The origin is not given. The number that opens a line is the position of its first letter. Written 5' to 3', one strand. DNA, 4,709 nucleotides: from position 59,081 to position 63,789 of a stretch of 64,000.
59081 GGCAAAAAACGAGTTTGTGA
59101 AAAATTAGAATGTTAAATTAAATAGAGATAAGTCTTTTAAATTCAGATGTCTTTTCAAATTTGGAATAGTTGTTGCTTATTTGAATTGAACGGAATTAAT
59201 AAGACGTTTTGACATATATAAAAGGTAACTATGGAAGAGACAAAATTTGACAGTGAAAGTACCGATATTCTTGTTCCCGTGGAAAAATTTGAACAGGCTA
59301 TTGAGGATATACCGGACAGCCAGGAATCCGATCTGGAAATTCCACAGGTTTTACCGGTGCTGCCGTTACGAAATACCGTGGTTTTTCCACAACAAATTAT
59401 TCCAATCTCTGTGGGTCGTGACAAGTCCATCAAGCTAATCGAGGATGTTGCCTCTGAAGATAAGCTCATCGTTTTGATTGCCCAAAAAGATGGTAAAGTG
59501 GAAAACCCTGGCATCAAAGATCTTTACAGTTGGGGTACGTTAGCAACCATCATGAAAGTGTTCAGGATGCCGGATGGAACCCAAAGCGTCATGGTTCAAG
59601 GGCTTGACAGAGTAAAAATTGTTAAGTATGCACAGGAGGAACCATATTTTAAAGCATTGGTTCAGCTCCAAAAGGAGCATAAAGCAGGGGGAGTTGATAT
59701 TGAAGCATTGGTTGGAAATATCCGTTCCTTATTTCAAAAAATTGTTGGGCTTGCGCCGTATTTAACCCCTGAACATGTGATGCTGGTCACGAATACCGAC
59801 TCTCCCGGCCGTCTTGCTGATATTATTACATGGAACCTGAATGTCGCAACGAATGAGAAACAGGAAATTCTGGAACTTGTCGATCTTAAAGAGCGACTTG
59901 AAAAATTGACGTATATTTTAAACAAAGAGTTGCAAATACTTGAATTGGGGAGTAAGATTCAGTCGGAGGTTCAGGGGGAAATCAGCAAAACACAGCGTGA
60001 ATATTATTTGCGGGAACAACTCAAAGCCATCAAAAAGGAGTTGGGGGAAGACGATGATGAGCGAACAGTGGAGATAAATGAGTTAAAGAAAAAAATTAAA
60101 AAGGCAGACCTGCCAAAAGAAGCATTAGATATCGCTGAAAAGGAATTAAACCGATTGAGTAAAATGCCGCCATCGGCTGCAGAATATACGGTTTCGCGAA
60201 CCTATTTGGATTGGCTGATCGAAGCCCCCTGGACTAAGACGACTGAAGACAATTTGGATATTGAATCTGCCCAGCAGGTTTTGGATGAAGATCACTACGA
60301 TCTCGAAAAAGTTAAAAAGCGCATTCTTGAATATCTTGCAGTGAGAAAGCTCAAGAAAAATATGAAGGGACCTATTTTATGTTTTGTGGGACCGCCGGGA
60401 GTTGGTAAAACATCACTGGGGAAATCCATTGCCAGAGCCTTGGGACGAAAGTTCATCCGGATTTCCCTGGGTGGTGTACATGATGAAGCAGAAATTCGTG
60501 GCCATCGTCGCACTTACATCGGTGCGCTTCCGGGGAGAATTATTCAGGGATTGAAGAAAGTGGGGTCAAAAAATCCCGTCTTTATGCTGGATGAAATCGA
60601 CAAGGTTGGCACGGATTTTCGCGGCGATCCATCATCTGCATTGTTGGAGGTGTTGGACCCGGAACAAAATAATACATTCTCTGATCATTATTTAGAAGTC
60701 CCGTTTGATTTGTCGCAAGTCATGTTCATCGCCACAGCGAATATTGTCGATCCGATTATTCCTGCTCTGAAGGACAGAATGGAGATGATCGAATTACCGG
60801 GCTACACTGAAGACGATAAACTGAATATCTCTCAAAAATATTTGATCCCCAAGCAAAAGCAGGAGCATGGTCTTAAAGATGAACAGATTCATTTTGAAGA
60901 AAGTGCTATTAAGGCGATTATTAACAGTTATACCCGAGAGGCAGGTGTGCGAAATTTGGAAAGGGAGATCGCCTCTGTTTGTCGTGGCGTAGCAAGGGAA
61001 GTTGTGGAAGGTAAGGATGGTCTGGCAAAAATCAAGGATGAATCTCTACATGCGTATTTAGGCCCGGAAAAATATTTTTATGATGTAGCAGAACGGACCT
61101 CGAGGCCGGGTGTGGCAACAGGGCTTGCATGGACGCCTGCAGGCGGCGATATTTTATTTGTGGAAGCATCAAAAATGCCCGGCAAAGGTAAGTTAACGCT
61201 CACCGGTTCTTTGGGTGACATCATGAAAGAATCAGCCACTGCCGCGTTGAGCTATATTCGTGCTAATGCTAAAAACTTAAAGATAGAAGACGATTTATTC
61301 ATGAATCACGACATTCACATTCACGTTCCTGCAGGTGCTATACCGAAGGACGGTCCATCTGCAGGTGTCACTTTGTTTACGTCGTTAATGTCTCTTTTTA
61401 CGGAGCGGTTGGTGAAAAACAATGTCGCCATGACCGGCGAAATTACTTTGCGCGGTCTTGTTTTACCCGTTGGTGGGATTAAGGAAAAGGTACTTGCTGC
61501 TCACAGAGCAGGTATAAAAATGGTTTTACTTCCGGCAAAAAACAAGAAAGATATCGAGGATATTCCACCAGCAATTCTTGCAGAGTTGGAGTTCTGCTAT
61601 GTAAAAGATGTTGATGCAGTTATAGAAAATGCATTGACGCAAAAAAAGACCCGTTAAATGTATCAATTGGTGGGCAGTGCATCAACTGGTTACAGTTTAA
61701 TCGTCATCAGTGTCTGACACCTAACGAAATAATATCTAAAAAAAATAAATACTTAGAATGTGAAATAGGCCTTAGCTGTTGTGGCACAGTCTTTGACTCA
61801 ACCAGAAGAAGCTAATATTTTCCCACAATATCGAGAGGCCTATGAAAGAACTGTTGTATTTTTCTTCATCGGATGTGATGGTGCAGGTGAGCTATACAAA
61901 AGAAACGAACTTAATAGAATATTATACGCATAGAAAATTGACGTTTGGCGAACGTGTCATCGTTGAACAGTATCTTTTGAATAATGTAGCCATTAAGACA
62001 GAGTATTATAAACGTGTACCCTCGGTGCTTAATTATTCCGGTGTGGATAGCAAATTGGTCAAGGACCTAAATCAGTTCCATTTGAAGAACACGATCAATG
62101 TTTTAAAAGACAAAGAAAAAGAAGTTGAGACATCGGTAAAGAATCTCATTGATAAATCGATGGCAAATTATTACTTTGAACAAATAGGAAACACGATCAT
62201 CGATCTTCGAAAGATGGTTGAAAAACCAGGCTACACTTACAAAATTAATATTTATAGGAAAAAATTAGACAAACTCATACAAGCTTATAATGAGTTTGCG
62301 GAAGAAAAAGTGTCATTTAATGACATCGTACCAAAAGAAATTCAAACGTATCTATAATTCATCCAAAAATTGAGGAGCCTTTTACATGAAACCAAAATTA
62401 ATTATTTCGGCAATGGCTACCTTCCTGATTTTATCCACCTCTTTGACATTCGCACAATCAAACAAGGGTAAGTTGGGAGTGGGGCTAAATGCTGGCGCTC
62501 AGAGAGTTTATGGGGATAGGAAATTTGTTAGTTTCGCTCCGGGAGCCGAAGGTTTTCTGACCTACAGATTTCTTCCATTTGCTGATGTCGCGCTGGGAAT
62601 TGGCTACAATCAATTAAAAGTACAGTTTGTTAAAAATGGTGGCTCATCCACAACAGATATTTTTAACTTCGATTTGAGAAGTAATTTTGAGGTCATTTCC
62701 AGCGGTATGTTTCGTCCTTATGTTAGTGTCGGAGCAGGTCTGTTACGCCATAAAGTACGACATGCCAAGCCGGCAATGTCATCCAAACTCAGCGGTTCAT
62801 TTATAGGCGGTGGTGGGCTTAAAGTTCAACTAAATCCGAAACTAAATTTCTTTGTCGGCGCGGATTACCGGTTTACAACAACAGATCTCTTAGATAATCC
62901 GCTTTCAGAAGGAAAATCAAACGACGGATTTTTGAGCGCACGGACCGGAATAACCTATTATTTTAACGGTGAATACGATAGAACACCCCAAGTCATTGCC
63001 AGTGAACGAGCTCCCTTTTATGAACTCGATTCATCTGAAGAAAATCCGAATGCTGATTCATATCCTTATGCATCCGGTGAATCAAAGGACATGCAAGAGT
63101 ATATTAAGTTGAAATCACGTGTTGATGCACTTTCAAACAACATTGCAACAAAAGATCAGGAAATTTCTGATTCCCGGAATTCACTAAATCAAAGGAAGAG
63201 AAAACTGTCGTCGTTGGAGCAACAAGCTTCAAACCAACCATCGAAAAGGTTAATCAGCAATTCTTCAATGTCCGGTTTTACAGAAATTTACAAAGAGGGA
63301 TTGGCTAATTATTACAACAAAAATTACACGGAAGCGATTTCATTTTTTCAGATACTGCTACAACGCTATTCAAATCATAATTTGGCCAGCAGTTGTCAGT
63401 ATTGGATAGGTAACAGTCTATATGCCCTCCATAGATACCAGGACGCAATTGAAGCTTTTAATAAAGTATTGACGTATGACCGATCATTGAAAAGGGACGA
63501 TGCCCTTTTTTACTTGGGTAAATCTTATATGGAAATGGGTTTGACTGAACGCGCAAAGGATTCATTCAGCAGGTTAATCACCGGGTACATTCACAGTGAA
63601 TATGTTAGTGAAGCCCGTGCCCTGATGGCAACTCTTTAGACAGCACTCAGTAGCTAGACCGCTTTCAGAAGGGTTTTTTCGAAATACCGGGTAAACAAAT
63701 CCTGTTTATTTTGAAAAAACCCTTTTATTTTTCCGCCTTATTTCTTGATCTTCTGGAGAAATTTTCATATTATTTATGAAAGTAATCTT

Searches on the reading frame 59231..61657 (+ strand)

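Call 8: search_protein_families(library=ncbifam, proteins=[window:59231-61657:+])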
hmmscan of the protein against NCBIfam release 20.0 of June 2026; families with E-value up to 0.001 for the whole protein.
window:59231-61657:+ (808 aa): 15 families
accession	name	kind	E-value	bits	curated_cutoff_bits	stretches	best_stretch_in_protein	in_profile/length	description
TIGR00763.1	lon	equivalog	0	1018.4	608.05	1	42-802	1-795/795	endopeptidase La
NF008053.0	PRK10787.1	equivalog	3e-270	898.7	891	1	41-805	11-774/784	endopeptidase La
TIGR02903.1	spore_lon_C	equivalog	6.7e-27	94.2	678.8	1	647-799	471-612/615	Lon family ATP-dependent protease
TIGR02902.1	spore_lonB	equivalog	2.3e-26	92.5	723.3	1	625-801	347-530/531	ATP-dependent protease LonB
TIGR00764.1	lon_rel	equivalog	3.5e-25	88.6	516.6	1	607-806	400-597/608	ATP-dependent protease LonB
TIGR02653.1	Lon_rel_chp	hypoth_equivalog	3.3e-17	62.1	628.25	1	624-798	493-669/675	protease Lon-related BREX system protein BrxL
TIGR00416.1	sms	equivalog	4.1e-09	35.7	403.05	1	690-776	353-438/454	DNA repair protein RadA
TIGR02639.1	ClpA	equivalog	9.8e-07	27.4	993.15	1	383-504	490-605/734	ATP-dependent Clp protease ATP-binding subunit ClpA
NF003229.0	PRK04195.1-5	equivalog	9.2e-06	24.6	280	1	357-466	21-120/413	replication factor C large subunit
TIGR01243.1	CDC48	subfamily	5.5e-05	21.7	802.65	1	327-587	442-684/733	CDC48 family AAA ATPase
NF047784.1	MadB_ATPase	equivalog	8.5e-05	21.9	475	1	371-412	25-65/298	MadB family AAA-type ATPase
TIGR00635.1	ruvB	equivalog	0.00013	21.2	299.05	1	358-414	9-63/305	Holliday junction branch migration DNA helicase RuvB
TIGR00368.1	TIGR00368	hypoth_equivalog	0.00014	20.6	362.4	0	651-798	23-160/499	YifB family Mg chelatase-like AAA ATPase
NF041438.1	SepM_fam_S16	equivalog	0.00043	19.4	200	1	707-771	227-293/340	SepM family pheromone-processing serine protease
NF033606.1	heat_AAA_ClpK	exception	0.00069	17.6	1900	0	383-510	646-770/949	heat shock survival AAA family ATPase ClpK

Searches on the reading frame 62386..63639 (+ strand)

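Call 8: search_protein_families(library=ncbifam, proteins=[window:62386-63639:+])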
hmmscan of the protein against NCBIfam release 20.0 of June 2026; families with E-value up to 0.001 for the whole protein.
window:62386-63639:+ (417 aa): 7 families
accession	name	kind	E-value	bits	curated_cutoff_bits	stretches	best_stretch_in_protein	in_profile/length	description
TIGR02795.1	tol_pal_ybgF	equivalog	1.8e-20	73.7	90.1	1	301-411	5-116/119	tol-pal system protein YbgF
TIGR02552.1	LcrH_SycD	equivalog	2.3e-10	40.3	104.8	1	296-398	16-113/136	SycD/LcrH family type III secretion system chaperone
TIGR03302.1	OM_YfiO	subfamily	7.8e-10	38.6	81.4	1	299-415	34-159/239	outer membrane protein assembly factor BamD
NF008068.0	PRK10803.1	equivalog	2.7e-09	37.3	383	1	245-412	97-258/263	cell division protein CpoB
NF052312.1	T9SS_PorW_SprE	equivalog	7.1e-08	31.6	250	2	341-416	110-187/716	type IX secretion system periplasmic lipoprotein PorW/SprE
NF052316.1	T9SS_PorG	equivalog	1.5e-05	24.8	130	1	107-176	100-173/209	type IX secretion system protein PorG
NF033756.1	gliding_GltC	equivalog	0.00059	18.7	450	1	284-364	103-183/622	adventurous gliding motility protein GltC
